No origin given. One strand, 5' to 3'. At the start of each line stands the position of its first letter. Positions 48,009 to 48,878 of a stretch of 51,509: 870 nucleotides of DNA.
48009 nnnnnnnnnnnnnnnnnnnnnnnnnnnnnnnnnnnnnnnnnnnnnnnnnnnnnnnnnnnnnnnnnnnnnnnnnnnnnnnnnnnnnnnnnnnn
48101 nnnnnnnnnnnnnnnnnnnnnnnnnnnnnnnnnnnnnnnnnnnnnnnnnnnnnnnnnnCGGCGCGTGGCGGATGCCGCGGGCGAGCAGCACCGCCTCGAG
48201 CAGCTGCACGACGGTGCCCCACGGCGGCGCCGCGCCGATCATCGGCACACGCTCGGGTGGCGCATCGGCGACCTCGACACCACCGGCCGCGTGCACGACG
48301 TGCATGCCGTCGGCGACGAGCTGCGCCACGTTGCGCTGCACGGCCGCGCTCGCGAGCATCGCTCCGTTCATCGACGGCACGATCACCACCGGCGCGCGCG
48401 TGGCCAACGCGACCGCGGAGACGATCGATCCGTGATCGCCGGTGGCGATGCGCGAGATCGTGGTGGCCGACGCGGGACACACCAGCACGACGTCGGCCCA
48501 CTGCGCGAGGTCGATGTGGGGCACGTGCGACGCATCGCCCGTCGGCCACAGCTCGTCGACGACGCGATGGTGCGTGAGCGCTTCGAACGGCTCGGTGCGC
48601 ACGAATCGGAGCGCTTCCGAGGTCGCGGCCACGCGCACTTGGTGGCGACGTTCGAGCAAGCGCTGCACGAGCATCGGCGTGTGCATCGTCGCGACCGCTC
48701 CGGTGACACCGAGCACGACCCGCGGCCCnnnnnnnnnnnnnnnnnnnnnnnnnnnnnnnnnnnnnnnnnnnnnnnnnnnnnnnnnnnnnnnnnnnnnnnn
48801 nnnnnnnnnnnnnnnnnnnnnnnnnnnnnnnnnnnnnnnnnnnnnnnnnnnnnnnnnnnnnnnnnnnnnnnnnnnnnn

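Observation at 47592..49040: Single protein joining a PqqD-like RiPP recognition element, an HFCD cysteine-decarboxylase-type flavoprotein and a SAM methyltransferase, with no visible precursor peptide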

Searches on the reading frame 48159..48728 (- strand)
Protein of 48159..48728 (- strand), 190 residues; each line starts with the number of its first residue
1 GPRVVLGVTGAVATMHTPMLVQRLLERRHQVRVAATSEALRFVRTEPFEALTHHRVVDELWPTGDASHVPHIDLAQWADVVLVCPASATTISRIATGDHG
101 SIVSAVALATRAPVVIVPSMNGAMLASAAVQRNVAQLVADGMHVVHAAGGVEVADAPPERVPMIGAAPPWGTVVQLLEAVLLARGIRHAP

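Call 18: search_solved_structures(query=window:48159-48728:-, max_evalue=0.001, show_alignments=5)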
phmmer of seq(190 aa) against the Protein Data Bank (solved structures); distinct sequences matched with E-value up to 0.001: 13.
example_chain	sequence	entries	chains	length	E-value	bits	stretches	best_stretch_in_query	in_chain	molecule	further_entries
6tgv_A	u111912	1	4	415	1e-19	74.2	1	3-163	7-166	Coenzyme A biosynthesis bifunctional protein CoaBC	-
7cfu_F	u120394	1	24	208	1e-18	71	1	7-156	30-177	DNA/pantothenate metabolism flavoprotein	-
6jls_A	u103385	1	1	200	1.1e-17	67.6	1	9-155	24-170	Putative flavoprotein decarboxylase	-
1qzu_A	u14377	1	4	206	3.6e-16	62.7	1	4-145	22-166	hypothetical protein MDS018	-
1p3y_1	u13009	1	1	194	5.8e-10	42.4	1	4-149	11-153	MrsD protein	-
1mvl_A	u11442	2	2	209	6.1e-10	42.4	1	2-139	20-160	PPC decarboxylase AtHAL3a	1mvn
1e20_A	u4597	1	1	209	7e-10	42.2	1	2-141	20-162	HALOTOLERANCE PROTEIN HAL3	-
6eoa_A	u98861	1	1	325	8e-10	42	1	68-178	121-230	Phosphopantothenoylcysteine decarboxylase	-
5h75_A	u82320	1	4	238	9.3e-10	41.8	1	4-151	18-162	Mersacidin decarboxylase,Immunoglobulin G-binding protein A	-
3qjg_A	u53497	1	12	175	8.9e-07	32.1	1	2-144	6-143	Epidermin biosynthesis protein EpiD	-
1g63_A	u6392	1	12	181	1.7e-06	31.2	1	16-138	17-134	EPIDERMIN MODIFYING ENZYME EPID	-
1g5q_A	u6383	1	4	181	1.4e-05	28.1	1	20-138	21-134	EPIDERMIN MODIFYING ENZYME EPID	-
6jdd_A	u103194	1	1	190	0.00017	24.7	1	5-135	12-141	Cypemycin cysteine dehydrogenase (decarboxylating)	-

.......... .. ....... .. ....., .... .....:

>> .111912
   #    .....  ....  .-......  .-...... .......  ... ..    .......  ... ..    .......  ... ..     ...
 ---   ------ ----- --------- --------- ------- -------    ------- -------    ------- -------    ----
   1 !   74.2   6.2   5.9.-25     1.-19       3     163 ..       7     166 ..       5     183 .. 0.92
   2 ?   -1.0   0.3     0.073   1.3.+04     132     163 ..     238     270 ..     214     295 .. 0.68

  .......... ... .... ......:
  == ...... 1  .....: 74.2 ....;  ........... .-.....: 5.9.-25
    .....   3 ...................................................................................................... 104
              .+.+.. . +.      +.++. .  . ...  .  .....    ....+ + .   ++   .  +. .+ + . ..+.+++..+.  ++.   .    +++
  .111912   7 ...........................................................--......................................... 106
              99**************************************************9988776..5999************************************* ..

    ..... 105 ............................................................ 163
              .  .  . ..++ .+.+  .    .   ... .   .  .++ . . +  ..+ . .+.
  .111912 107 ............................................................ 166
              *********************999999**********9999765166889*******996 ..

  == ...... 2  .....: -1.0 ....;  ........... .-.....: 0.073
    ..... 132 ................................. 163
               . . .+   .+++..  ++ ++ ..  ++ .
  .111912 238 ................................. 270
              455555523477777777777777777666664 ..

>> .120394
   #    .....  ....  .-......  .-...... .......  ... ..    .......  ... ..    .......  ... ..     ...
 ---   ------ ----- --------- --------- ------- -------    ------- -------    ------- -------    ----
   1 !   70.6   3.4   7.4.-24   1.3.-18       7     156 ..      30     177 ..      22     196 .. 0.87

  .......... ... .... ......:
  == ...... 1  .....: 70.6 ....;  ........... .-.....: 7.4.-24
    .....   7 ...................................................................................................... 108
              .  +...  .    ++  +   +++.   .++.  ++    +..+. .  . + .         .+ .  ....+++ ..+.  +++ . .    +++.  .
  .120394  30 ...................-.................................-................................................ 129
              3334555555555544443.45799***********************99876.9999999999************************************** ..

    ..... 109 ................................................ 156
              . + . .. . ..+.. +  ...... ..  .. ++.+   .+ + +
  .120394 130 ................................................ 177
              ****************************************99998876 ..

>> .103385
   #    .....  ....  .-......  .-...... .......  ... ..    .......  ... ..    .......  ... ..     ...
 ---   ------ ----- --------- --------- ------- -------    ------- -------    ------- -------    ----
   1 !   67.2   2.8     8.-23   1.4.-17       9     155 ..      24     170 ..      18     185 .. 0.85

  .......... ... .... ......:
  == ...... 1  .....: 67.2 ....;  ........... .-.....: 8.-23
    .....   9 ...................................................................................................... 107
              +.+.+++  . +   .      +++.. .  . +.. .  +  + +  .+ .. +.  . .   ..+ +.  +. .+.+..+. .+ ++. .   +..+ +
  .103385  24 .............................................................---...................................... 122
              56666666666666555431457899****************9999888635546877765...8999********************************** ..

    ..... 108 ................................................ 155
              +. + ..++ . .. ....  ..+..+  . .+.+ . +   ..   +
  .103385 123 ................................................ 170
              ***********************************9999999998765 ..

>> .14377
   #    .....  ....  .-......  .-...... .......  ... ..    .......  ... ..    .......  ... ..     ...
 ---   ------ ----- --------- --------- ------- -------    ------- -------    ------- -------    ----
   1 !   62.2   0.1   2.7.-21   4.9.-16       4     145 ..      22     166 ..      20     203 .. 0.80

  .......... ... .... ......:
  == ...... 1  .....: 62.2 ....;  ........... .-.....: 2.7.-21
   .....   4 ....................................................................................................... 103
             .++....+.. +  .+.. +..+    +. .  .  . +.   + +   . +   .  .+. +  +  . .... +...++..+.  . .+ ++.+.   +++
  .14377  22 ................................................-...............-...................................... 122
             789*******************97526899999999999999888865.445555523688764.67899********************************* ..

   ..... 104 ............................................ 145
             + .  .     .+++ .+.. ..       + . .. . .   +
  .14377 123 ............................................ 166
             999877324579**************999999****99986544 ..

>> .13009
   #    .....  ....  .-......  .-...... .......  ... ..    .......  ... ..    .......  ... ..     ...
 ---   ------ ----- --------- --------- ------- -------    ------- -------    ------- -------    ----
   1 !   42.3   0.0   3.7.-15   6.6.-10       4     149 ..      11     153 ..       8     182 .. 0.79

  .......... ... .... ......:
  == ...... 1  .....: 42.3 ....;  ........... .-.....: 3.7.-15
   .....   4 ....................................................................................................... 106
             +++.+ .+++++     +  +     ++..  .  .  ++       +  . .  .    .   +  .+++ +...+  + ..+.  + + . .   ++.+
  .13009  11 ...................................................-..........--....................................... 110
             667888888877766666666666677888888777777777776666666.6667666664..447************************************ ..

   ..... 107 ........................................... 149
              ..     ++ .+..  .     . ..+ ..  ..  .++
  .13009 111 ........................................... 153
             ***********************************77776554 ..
